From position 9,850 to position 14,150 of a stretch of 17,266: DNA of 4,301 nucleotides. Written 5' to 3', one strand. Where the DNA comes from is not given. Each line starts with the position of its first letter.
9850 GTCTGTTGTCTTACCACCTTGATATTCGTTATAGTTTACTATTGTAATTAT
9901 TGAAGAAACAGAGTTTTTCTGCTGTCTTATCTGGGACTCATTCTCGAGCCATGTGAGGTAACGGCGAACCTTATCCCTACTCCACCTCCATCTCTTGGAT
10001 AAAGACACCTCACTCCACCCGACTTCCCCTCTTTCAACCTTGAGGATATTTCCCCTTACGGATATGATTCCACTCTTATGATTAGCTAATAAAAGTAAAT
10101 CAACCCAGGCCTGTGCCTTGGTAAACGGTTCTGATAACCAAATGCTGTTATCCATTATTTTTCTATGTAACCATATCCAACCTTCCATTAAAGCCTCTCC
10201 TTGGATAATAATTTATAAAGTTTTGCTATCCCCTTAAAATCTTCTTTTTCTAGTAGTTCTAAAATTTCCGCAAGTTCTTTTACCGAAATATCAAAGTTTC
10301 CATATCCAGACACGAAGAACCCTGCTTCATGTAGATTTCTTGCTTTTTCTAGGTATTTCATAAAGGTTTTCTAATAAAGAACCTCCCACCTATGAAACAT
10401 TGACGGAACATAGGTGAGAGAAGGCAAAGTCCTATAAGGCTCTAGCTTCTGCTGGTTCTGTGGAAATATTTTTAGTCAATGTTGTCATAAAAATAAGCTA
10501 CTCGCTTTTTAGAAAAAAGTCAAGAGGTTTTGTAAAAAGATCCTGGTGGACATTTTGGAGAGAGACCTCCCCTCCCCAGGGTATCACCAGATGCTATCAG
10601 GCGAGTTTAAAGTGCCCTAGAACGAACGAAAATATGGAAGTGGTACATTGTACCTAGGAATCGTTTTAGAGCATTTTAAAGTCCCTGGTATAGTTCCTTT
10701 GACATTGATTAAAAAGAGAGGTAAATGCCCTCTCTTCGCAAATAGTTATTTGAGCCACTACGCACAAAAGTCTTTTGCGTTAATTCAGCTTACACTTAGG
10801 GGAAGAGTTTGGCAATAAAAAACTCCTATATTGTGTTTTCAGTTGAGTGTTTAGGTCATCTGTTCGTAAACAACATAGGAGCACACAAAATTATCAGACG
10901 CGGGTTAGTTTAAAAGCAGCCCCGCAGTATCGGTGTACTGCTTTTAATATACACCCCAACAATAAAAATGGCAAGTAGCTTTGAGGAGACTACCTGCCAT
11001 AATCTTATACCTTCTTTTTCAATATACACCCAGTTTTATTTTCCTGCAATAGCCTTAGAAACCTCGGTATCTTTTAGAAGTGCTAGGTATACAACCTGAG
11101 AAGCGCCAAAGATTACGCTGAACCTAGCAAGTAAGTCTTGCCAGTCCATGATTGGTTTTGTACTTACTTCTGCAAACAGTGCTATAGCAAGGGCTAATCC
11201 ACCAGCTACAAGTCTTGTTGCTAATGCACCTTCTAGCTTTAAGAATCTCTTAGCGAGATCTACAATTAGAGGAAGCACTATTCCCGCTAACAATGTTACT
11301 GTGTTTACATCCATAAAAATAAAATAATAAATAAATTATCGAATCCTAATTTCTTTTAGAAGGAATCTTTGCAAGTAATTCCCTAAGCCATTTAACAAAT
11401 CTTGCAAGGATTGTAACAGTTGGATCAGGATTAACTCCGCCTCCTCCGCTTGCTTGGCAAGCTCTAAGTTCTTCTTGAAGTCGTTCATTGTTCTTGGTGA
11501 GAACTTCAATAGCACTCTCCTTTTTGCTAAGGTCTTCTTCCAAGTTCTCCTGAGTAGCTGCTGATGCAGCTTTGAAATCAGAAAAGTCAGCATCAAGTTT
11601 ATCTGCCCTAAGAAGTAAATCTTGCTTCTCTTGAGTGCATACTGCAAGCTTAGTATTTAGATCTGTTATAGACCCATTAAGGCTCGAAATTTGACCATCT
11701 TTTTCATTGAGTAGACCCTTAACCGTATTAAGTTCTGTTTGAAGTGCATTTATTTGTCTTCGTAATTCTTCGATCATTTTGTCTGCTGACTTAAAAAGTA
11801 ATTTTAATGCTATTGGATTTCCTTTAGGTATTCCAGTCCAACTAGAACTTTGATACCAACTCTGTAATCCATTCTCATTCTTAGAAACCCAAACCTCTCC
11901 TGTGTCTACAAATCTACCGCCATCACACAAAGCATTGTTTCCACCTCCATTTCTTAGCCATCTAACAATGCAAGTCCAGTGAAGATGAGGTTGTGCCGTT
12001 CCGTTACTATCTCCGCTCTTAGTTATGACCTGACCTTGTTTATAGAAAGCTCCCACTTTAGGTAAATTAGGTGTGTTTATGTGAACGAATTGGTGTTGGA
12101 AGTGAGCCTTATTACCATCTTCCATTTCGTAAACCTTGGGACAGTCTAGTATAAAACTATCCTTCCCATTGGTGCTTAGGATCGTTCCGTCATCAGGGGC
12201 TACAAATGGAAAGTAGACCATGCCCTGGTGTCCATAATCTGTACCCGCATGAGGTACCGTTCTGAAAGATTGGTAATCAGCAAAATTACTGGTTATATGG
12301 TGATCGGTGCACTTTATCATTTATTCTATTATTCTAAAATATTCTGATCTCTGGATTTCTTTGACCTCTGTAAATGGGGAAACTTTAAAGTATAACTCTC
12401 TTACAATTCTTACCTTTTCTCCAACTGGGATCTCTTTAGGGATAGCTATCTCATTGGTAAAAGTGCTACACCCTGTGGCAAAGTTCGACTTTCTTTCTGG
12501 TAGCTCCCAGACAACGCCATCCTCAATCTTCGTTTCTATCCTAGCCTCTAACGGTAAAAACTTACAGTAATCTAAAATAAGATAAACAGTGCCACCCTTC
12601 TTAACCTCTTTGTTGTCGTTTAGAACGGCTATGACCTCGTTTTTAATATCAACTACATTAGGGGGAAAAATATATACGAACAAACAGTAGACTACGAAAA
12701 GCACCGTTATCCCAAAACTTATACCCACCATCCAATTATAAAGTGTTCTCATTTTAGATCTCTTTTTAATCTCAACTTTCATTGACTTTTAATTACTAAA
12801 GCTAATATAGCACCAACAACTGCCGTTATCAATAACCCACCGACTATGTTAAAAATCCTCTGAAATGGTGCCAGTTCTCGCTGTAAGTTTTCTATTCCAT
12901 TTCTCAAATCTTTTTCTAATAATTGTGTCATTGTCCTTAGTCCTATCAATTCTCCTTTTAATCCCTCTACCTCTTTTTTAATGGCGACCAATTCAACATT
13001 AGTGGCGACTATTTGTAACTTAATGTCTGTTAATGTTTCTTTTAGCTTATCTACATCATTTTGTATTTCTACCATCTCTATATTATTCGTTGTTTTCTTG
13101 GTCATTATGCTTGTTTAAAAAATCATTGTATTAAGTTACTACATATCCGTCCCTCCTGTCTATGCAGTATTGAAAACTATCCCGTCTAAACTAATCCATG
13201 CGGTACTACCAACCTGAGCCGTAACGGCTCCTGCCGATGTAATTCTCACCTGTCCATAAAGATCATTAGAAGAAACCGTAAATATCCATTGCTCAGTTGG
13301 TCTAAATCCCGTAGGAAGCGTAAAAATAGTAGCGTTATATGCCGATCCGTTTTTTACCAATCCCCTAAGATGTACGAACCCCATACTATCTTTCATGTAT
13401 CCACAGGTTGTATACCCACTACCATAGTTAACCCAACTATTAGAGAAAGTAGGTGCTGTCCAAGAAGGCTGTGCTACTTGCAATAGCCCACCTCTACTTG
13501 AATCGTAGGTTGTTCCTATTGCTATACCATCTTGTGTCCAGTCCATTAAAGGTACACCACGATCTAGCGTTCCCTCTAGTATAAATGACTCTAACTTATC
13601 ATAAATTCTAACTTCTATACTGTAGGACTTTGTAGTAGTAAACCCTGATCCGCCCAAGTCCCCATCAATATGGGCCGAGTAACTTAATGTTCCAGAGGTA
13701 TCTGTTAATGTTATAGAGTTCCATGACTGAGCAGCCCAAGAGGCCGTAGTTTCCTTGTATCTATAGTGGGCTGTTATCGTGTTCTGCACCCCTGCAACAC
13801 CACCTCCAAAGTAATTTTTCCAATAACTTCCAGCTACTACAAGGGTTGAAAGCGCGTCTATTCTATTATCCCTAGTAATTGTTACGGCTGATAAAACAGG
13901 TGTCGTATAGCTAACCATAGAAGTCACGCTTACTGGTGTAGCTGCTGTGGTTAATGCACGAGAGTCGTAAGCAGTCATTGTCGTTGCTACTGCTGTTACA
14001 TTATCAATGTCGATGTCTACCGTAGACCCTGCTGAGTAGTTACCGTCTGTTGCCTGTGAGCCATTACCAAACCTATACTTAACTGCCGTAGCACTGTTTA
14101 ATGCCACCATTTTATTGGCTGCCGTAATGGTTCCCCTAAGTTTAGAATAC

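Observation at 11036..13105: Four-gene lysis cassette with an unusual M23 peptidase lysin carrying a long coiled coil and an amphipathic tail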

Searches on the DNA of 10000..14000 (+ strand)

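Call 5: search_dna_similar(query=window:10000-14000:+, collection=phages, mode=near)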
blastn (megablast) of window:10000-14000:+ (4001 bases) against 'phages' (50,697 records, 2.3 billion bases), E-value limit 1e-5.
No match.

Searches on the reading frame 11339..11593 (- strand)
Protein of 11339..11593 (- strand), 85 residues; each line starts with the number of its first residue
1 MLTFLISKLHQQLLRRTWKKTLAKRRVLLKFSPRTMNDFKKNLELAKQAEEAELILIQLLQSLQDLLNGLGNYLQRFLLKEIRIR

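Call 91: search_protein_families(library=phrogs, proteins=[window:11339-11593:-], max_evalue=0.05)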
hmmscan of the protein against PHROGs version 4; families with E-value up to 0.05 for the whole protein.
seq(85 aa): 0 families

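Call 92: search_protein_families(library=pfam, proteins=[window:11339-11593:-], max_evalue=0.1)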
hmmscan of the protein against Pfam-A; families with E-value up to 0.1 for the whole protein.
seq(85 aa): 0 families
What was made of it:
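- No protein family matches the +1 product (calls 91, 92).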

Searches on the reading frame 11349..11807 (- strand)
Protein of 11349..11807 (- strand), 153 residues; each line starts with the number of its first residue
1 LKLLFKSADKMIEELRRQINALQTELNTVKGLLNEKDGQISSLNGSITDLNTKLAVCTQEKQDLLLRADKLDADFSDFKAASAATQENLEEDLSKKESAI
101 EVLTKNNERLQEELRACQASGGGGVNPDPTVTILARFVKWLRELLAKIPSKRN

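Call 21: find_related_loci(query=A2, collection=genome_contigs, flank=8000)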
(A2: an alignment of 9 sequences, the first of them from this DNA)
Query A2 (148 aa) in genome_contigs; peptide patterns used: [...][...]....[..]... (x = any residue, [..] = any of these).
25 stretches matched a pattern, but none encodes a relative of the query by tblastn (E <= 1e-3).

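Call 22: find_related_loci(query=A2, collection=viral_contigs, flank=8000)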
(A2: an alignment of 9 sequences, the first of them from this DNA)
Query A2 (148 aa) in viral_contigs; peptide patterns used: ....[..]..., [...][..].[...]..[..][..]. (x = any residue, [..] = any of these).
303 stretches matched a pattern; 1 encode a relative of the query (tblastn E <= 1e-3); 1 distinct loci.
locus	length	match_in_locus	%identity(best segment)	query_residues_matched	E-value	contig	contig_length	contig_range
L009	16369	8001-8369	57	20-142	8e-43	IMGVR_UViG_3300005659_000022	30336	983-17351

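Call 44: find_homologous_proteins(query=A2, max_evalue=0.001)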
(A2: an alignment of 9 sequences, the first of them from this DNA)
Query A2 (9 sequences) (148 aa, profile of the alignment): 1 proteins with E <= 0.001 among 6517 candidates.
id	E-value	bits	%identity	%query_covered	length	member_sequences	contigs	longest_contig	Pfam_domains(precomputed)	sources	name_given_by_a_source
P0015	1.7e-39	153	59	64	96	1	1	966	-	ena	-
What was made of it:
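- Tried and rejected: A profile search of the 5.8-billion-protein set with the module alignment returned only one fragment (call 44).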

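Call 59: search_protein_representatives(protein=window:11349-11807:-)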
Query: 153 residues. Proteins with E-value up to 0.001 (for the whole library): 19; up to 1e-10: 7; up to 1e-30: 2. The best 19 are listed.
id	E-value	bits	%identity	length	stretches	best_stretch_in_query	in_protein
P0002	3.8e-61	221.7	73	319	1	2-147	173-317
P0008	5.5e-61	221.2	81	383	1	20-147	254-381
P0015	8.5e-29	117.0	59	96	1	55-147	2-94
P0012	1.1e-22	97.2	41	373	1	14-146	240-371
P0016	3.3e-21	92.4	43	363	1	14-147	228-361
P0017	3.6e-19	85.8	42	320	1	10-145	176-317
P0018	4.2e-13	66.1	34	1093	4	11-57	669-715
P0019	7.4e-10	55.7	29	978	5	13-50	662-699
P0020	5.9e-09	52.7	38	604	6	33-57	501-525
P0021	2.2e-07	47.7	25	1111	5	2-77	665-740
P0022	1.2e-05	42.1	31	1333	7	14-59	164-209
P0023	4.4e-05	40.2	28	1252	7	7-109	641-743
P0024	6.5e-05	39.7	32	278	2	12-80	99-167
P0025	1.1e-04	38.9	30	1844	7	14-55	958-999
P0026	3.5e-04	37.3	32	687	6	8-84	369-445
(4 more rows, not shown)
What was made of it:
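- Tried and rejected: Its remaining hits were generic coiled-coil proteins (call 59).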

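Call 68: search_protein_families(library=pfam, proteins=[P0016, P0017, L009:6549-6863:+, L009:8387-8680:+], max_evalue=0.1)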
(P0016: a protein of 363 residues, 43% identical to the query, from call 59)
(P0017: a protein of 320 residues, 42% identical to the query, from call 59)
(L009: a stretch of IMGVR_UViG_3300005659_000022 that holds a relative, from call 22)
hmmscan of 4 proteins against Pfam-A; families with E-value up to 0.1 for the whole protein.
P0016 (363 aa): 6 families
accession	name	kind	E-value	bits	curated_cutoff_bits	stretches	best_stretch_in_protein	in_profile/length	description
PF01510.30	Amidase_2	-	1.1e-14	55.3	26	1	18-148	2-130/131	N-acetylmuramoyl-L-alanine amidase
PF17045.10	CEP63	-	0.0079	16.5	33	1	232-330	167-261/263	Centrosomal protein of 63 kDa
PF15619.11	Lebercilin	-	0.02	14.9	34.3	1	245-330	4-85/193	Ciliary protein causing Leber congenital amaurosis disease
PF06785.16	UPF0242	-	0.026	15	33.5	0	231-272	150-191/194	Uncharacterised protein family (UPF0242) N-terminus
PF25785.1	TPR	-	0.031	15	27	1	240-330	2-80/110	Nucleoprotein TPR-like domain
PF25134.1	DUF7821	-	0.044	14.1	23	0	241-306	98-163/177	Domain of unknown function (DUF7821)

P0017 (320 aa): 14 families
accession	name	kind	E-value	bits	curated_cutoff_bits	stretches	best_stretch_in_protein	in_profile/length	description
PF15294.11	Leu_zip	-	4.6e-05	23.5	28.2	1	163-287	119-242/275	Leucine zipper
PF11559.13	ADIP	-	0.00044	20.8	34.3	1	174-255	50-131/151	Afadin- and alpha -actinin-Binding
PF01551.29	Peptidase_M23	-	0.00045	20.8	28.7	1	70-118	43-88/96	Peptidase family M23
PF07888.16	CALCOCO1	-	0.003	17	36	1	177-286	95-200/496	Calcium binding and coiled-coil domain (CALCOCO1) like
PF04977.20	DivIC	-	0.004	17.4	28.9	1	254-291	14-51/80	Septum formation initiator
PF20993.2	CENPH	-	0.0056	17.2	27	1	183-285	70-164/175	CENPH protein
PF16526.10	CLZ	-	0.011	16.5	26.7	0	172-213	14-61/71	C-terminal leucine zipper domain of cyclic nucleotide-gated channels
PF08614.16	ATG16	-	0.016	15.8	33.7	1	179-249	91-161/200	Autophagy protein 16 (ATG16)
PF12325.13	TMF_TATA_bd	-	0.024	15.2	29.1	0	230-285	10-68/115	TATA element modulatory factor 1 TATA binding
PF17078.10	SHE3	-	0.026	14.7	30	1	178-277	75-171/228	SWI5-dependent HO expression protein 3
PF04859.17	DUF641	-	0.044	14.6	27.6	0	177-225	71-119/127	Plant protein of unknown function (DUF641)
PF02183.23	HALZ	-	0.058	14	28.1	0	272-288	20-36/43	Homeobox associated leucine zipper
PF13863.11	DUF4200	-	0.061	14.1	29.7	1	191-291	7-107/119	Domain of unknown function (DUF4200)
PF14362.11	DUF4407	-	0.091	12.5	31.3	0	248-298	124-175/297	Domain of unknown function (DUF4407)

L009:6549-6863:+ (104 aa): 1 family
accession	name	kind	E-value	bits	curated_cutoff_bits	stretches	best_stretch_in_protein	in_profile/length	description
PF07947.19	YhhN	-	0.014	15.5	25.6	1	2-77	47-123/182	YhhN family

L009:8387-8680:+ (97 aa): 0 families

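Call 73: find_related_loci(query=A2, collection=metagenome_contigs, flank=6000)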
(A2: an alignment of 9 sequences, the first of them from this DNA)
Query A2 (148 aa) in metagenome_contigs; peptide patterns used: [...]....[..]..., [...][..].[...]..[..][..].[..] (x = any residue, [..] = any of these).
566 stretches matched a pattern; 7 encode a relative of the query (tblastn E <= 1e-3); 7 distinct loci.
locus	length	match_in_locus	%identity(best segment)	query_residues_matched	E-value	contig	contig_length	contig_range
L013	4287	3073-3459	60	20-148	2e-48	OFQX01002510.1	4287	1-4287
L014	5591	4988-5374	59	20-148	6e-48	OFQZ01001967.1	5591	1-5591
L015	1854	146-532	58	20-148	1e-46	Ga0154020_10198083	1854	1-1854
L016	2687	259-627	58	20-142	6e-44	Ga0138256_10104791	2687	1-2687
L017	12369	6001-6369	57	20-142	2e-42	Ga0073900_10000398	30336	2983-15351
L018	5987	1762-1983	31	1-81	1e-7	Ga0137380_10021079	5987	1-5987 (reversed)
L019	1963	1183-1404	31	1-81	1e-6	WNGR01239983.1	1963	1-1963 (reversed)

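Call 83: find_encoding_contigs(protein=P0017, flank=5000, max_places=1)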
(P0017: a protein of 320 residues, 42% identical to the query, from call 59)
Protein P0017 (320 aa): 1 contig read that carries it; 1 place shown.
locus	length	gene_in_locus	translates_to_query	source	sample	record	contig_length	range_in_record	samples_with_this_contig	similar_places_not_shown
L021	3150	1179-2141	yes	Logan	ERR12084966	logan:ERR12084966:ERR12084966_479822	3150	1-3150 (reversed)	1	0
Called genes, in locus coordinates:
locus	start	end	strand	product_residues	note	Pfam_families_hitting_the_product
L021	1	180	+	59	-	?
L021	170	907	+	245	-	-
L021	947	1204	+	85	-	-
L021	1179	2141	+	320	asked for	-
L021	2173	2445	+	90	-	-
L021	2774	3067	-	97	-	-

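Call 84: find_encoding_contigs(protein=P0016, flank=5000, max_places=1)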
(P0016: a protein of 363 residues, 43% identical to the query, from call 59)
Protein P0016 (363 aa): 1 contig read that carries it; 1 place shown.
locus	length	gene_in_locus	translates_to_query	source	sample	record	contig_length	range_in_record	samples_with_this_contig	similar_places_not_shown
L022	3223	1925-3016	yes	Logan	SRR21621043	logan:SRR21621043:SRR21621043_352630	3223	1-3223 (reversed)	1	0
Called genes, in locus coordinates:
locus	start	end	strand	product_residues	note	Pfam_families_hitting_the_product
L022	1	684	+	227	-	?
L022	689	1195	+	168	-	-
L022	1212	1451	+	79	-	-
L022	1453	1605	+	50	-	-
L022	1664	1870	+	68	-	-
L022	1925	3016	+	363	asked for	PF01510:Amidase_2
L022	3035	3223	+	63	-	?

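Call 91: search_protein_families(library=phrogs, proteins=[L009:6549-6863:+, L009:6823-7317:+, L009:8387-8680:+], max_evalue=0.05)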
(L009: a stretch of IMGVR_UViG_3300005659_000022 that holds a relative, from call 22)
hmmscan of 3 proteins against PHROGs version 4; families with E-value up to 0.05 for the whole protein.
L009:6549-6863:+ (104 aa): 1 family
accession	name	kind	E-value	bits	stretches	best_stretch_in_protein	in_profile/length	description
phrog_23414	-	unknown function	0.042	15.3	1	13-55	8-50/80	-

L009:6823-7317:+ (164 aa): 0 families

L009:8387-8680:+ (97 aa): 0 families

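Call 92: search_protein_families(library=pfam, proteins=[L009:6823-7317:+], max_evalue=0.1)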
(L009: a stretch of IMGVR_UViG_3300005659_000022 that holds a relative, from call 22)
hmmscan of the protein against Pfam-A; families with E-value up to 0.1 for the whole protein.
L009:6823-7317:+ (164 aa): 0 families

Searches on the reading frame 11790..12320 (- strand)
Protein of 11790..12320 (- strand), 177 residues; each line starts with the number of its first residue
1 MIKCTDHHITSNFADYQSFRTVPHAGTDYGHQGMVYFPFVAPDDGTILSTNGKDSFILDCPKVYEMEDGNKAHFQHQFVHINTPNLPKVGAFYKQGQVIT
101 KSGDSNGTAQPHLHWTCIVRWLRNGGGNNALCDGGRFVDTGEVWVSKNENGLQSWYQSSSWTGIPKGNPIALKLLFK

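Call 43: search_solved_structures(query=A3, max_evalue=1, show_alignments=2)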
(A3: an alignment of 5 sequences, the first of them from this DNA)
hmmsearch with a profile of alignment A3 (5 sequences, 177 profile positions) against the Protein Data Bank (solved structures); distinct sequences matched with E-value up to 1: 17.
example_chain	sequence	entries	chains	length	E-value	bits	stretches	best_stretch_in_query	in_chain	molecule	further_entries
4qp5_A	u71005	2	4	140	0.00058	22.8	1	77-127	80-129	Lysostaphin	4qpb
5nmy_A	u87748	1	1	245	0.0011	22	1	77-127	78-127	Lysostaphin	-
4lxc_A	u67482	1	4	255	0.0012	21.8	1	77-127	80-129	Lysostaphin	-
6rk4_A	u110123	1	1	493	0.0028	20.6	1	77-127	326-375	Lysostaphin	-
5j1l_A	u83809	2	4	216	0.014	18.4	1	73-116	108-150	ToxR-activated gene (TagE)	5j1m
2gu1_A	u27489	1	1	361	0.037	17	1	18-121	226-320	Zinc peptidase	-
6ue4_A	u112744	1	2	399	0.039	16.9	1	9-121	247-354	ShyA endopeptidase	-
6u2a_A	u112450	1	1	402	0.039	16.9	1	9-121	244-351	ShyA endopeptidase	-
6jmx_A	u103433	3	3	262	0.053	16.5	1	8-117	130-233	Peptidase M23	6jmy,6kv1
5kqb_A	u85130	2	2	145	0.12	15.3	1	9-138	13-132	Peptidase M23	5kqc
4rny_A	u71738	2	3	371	0.29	14.1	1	84-117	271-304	Conserved hypothetical secreted protein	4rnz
6jn7_A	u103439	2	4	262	0.39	13.6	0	8-117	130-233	Peptidase M23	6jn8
5kvp_A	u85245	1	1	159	0.51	13.3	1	68-119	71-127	Zoocin A endopeptidase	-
5cxm_A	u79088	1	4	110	0.74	12.7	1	108-145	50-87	Cytochrome b6/f complex iron-sulfur subunit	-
6jn1_A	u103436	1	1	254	0.84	12.6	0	8-117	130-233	Peptidase M23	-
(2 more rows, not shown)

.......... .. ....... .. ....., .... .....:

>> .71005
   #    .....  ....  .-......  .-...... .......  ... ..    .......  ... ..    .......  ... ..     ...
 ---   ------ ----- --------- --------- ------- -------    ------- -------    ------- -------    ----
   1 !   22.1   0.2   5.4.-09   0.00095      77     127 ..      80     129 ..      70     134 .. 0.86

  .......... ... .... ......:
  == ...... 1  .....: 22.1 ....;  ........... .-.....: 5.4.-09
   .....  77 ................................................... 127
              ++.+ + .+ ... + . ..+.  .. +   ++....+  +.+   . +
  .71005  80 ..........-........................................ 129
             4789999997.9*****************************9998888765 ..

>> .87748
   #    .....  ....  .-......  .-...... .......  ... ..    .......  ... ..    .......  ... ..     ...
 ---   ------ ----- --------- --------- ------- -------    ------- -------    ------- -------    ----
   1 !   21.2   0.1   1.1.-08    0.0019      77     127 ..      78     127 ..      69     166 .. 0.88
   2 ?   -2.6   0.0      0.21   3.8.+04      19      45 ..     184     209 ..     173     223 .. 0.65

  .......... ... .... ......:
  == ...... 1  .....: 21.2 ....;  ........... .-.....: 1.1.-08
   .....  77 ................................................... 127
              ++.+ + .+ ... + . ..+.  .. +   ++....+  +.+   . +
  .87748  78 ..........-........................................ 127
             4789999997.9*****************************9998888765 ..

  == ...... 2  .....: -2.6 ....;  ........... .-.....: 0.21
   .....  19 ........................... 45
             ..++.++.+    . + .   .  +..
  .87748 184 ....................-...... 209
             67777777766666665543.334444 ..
